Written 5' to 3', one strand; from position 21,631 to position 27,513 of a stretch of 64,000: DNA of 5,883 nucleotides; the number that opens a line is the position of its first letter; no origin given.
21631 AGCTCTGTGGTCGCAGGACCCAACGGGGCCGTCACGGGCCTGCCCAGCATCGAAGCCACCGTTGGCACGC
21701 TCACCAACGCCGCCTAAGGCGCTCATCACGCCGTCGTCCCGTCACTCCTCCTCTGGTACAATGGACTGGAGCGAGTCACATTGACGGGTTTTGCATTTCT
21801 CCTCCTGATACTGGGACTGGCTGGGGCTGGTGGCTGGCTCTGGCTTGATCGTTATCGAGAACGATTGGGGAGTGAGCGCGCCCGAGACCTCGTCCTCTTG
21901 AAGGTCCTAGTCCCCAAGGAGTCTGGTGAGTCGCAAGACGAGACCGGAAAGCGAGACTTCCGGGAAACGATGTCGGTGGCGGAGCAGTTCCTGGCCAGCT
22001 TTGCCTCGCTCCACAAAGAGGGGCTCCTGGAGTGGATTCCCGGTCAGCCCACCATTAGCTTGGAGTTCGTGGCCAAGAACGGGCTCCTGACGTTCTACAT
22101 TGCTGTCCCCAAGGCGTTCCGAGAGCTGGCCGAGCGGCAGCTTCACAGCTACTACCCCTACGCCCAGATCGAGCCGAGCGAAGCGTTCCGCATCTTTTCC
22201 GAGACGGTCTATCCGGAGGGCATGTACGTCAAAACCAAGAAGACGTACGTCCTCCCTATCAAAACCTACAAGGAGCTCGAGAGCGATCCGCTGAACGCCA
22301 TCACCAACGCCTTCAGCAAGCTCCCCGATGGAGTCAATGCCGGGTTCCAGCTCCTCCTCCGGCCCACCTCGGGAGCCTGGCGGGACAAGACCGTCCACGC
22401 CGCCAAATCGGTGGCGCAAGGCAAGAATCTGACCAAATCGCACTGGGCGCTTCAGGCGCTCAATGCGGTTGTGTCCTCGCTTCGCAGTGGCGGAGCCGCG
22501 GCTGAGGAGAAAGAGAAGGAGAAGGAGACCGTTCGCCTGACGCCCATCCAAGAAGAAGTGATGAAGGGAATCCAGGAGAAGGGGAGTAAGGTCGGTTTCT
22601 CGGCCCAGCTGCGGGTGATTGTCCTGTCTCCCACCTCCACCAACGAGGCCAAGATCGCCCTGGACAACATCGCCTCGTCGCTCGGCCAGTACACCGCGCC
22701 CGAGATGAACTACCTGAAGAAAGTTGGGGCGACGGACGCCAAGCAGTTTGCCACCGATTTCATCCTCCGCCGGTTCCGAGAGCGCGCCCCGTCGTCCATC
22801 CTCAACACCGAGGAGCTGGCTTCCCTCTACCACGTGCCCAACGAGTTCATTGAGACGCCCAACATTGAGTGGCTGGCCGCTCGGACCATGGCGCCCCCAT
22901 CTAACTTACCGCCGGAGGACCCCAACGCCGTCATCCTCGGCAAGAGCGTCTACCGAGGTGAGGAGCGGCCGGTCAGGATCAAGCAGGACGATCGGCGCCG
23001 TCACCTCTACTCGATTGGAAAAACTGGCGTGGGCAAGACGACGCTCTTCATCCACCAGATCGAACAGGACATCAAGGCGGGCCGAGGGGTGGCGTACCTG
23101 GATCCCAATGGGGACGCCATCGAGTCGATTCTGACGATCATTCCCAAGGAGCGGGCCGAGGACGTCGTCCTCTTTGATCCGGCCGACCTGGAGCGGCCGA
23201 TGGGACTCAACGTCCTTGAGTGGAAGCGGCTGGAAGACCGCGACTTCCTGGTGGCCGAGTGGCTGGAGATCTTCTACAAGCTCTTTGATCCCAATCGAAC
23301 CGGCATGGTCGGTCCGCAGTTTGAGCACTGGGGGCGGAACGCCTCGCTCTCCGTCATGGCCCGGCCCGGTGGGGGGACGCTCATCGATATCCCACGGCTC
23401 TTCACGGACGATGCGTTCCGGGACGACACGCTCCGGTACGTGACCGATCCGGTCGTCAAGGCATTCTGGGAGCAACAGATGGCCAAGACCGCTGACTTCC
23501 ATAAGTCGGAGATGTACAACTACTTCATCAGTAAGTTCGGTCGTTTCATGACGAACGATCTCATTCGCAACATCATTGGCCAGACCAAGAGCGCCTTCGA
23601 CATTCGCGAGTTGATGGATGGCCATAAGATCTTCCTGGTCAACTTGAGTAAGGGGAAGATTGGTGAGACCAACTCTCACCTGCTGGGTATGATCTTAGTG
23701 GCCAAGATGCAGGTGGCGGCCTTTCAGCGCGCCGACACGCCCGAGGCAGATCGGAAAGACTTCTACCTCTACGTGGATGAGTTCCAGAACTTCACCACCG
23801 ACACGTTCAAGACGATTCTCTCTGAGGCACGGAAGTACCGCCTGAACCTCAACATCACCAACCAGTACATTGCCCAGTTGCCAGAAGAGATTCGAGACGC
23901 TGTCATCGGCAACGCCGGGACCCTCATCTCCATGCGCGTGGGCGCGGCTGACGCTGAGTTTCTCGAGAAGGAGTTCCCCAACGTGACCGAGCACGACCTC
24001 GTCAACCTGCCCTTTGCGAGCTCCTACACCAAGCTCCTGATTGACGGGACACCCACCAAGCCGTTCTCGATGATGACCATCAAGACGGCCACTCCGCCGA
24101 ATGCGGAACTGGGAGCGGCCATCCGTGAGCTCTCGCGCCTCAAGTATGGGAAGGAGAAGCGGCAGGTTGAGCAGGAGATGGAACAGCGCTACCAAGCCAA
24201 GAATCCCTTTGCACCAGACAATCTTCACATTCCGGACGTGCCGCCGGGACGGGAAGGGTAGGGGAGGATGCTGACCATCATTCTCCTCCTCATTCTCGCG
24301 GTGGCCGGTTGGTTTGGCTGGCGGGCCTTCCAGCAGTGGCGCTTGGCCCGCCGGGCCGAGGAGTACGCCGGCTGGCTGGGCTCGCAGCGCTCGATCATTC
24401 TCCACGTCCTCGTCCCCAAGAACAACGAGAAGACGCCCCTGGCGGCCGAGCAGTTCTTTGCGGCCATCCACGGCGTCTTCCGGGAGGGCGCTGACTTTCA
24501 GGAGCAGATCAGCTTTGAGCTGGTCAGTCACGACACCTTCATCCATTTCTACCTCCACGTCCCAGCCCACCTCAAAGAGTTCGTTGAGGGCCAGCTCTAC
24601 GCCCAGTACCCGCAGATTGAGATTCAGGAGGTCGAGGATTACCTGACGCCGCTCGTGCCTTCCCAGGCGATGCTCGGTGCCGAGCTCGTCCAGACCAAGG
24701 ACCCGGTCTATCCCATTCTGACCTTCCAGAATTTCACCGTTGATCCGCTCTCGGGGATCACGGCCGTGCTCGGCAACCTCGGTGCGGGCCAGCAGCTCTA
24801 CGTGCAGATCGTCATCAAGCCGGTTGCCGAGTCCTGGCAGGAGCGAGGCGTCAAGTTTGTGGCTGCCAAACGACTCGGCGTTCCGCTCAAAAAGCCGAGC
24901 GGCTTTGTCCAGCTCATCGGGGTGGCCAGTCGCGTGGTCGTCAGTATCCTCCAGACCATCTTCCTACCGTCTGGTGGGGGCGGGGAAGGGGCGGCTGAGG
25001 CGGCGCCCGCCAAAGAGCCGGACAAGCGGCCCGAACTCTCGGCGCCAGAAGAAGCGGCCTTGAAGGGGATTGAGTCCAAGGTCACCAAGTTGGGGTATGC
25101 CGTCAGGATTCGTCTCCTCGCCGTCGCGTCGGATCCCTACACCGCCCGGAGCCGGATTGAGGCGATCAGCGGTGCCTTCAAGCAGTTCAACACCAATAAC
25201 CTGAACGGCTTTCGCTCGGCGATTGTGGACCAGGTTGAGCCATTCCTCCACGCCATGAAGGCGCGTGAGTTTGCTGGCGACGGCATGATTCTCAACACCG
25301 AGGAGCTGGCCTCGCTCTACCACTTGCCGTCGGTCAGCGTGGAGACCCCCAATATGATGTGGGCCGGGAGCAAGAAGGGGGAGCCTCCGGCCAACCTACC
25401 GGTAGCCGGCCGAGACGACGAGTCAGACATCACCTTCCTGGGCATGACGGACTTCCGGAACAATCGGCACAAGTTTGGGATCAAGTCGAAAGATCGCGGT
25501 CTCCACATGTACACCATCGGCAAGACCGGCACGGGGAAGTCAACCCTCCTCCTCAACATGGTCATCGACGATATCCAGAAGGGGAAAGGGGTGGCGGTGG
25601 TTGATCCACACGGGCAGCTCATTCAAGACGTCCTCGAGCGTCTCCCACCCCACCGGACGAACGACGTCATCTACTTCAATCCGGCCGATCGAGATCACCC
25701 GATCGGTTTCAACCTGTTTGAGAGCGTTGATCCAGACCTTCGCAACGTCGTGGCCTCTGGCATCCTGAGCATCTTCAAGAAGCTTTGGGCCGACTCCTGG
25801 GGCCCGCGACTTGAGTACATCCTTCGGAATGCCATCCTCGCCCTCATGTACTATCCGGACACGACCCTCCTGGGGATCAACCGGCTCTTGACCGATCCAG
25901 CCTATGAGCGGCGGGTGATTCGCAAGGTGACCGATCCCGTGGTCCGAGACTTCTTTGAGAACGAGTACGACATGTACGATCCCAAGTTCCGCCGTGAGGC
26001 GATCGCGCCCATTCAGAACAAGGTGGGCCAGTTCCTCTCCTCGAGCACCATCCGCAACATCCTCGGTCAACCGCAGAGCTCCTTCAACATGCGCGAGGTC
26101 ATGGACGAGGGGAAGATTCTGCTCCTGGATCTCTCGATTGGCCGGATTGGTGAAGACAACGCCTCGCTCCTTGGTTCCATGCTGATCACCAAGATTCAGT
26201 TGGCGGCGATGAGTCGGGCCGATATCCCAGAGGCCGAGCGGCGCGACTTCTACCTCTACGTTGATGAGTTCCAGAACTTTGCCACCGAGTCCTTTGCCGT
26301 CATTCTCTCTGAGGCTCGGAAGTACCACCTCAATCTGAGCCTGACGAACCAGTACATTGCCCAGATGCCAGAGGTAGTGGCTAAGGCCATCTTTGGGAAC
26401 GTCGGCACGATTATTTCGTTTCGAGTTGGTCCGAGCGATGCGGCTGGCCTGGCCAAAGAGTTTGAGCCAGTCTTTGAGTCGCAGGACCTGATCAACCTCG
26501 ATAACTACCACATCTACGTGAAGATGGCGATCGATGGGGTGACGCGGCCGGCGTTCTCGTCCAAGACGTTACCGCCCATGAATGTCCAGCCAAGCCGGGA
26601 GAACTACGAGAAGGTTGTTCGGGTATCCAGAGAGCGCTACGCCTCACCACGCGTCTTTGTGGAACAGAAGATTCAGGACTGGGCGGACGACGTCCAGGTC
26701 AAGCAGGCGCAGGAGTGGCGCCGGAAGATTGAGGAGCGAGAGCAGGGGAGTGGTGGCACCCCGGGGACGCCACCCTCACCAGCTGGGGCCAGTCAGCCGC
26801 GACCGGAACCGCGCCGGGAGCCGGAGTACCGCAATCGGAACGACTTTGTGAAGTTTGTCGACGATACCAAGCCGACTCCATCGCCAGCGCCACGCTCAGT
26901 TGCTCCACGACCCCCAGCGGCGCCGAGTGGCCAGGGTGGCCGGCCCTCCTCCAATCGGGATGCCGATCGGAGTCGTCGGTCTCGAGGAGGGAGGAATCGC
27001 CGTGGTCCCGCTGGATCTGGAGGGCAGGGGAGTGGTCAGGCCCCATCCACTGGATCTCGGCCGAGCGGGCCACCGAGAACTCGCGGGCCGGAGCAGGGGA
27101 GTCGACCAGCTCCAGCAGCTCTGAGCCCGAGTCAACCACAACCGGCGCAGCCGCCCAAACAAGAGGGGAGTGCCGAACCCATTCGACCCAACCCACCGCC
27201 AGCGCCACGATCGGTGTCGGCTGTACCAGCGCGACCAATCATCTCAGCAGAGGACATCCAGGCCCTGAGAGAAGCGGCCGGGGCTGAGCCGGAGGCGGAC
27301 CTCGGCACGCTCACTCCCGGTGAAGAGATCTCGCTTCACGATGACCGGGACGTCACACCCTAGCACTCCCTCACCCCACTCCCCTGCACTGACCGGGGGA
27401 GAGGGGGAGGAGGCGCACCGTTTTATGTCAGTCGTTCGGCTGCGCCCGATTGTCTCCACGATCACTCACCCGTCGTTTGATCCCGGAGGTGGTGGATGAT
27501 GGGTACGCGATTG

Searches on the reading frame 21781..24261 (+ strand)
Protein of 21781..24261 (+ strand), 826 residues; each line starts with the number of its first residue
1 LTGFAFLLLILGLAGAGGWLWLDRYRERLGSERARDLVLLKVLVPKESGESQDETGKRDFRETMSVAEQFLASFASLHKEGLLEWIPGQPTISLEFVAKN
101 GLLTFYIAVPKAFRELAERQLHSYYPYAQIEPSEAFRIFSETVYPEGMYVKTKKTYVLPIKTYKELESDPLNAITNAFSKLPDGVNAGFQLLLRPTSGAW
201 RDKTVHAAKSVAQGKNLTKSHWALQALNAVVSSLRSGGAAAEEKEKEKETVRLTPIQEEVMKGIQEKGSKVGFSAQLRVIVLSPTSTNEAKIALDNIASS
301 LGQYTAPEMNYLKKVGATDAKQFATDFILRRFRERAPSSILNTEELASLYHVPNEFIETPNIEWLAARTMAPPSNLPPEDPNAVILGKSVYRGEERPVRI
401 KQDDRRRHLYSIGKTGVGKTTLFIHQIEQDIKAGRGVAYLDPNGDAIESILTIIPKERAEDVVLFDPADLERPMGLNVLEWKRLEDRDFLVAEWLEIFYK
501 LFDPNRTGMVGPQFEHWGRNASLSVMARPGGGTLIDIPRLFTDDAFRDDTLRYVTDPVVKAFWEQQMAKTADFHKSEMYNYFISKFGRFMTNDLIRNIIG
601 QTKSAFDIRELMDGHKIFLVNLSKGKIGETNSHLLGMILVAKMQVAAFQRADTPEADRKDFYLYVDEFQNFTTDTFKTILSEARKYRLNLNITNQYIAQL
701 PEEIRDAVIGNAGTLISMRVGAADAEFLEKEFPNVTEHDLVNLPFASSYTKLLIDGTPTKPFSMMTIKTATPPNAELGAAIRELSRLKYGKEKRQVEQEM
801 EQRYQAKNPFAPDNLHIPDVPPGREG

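Call 82: search_protein_families(library=pfam, proteins=[window:21781-24261:+], max_evalue=0.0001)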
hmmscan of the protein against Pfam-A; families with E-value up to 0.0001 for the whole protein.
window:21781-24261:+ (826 aa): 2 families
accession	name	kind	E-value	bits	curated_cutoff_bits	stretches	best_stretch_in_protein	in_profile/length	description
PF02534.20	T4SS-DNA_transf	-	7.4e-07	28.8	20.1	0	576-703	224-347/468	Type IV secretory system Conjugative DNA transfer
PF12696.13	TraG-D_C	-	5.6e-05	23.5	22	0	662-729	3-73/126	TraM recognition site of TraD and TraG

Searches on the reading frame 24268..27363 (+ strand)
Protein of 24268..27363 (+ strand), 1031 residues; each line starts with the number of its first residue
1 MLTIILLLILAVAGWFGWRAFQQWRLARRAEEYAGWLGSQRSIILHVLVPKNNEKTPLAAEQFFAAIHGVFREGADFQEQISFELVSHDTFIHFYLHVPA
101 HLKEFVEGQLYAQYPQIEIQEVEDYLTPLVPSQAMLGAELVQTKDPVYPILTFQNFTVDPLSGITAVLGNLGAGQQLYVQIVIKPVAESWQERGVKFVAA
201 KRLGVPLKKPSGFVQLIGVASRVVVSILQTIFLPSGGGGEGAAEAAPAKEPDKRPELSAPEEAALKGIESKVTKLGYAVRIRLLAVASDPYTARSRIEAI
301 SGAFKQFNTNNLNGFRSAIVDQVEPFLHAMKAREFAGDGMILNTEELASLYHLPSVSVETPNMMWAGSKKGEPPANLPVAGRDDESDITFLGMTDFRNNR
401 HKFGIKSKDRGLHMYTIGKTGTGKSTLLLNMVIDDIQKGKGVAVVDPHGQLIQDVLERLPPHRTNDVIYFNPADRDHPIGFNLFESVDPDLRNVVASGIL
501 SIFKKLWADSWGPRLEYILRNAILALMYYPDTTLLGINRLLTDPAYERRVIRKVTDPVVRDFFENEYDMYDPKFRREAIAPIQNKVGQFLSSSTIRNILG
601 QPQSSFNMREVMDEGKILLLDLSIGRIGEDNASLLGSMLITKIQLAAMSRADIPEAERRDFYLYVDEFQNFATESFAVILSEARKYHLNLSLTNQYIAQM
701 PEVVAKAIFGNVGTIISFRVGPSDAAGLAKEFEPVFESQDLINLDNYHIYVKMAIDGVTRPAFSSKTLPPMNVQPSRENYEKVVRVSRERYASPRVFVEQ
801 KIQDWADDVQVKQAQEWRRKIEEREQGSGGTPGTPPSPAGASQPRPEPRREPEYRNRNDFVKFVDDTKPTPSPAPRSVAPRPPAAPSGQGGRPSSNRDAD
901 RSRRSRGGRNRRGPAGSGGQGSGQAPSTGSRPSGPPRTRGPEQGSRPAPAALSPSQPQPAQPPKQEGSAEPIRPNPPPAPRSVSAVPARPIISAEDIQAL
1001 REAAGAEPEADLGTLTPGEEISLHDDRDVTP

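Call 82: search_protein_families(library=pfam, proteins=[window:24268-27363:+], max_evalue=0.0001)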
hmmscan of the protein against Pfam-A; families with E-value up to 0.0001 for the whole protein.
window:24268-27363:+ (1031 aa): 1 family
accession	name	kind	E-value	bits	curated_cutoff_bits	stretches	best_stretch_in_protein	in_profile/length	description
PF10412.15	TrwB_AAD_bind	-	1.8e-09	37.5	20.5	1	412-730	16-320/387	Type IV secretion-system coupling protein DNA-binding domain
